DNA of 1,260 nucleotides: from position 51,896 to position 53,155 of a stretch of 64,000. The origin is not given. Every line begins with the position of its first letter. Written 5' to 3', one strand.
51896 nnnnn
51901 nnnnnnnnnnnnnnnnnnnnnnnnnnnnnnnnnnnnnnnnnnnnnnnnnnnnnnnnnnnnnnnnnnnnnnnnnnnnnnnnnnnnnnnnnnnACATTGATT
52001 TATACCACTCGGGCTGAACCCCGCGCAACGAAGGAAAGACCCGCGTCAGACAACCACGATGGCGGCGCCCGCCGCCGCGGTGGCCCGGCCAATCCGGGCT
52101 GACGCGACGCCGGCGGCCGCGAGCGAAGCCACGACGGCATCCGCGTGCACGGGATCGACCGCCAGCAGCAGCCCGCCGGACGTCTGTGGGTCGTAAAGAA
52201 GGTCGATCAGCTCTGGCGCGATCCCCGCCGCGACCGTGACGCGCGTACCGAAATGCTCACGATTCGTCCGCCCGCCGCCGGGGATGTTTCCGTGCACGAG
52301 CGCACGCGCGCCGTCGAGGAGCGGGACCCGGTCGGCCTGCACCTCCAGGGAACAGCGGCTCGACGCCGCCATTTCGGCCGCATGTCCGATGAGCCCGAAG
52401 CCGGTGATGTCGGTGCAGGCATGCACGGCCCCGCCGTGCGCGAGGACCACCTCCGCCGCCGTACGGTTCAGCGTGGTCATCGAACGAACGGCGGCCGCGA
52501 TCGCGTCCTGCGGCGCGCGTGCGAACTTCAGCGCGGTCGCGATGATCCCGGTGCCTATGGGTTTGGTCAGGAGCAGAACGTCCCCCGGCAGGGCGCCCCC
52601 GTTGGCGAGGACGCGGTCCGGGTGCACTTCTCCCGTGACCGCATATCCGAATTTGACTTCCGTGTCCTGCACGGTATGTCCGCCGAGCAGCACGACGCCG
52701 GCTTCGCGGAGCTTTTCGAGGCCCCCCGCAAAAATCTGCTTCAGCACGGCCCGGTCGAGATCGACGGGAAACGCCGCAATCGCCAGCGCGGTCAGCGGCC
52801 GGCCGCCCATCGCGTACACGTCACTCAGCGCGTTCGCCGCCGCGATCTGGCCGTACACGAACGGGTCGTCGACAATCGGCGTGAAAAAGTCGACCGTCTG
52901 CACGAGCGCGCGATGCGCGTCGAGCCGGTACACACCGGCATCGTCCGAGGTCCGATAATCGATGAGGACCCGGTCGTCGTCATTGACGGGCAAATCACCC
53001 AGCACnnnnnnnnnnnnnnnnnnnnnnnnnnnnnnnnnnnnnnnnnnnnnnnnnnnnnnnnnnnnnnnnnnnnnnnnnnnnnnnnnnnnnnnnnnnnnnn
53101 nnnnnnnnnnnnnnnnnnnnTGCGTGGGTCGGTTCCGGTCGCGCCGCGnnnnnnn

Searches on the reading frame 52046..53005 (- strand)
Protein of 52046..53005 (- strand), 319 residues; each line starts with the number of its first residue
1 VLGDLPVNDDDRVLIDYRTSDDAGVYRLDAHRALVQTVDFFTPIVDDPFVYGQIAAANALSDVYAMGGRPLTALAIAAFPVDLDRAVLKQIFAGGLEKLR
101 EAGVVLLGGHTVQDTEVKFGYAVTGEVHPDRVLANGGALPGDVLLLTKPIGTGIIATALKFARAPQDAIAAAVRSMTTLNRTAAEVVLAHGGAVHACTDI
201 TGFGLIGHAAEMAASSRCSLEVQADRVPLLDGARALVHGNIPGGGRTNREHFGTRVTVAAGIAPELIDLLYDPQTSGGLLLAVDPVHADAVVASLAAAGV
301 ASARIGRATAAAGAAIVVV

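Call 23: search_protein_families(library=pfam, proteins=[window:52046-53005:-], max_evalue=0.000001)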
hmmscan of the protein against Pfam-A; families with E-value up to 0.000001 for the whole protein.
window:52046-53005:- (319 aa): 2 families
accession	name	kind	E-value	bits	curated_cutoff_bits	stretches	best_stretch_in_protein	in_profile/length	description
PF00586.29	AIRS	-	1.2e-25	90.5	24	1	21-127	2-112/112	AIR synthase related protein, N-terminal domain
PF02769.27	AIRS_C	-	1.5e-22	80.9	23.1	1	140-317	2-154/156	AIR synthase related protein, C-terminal domain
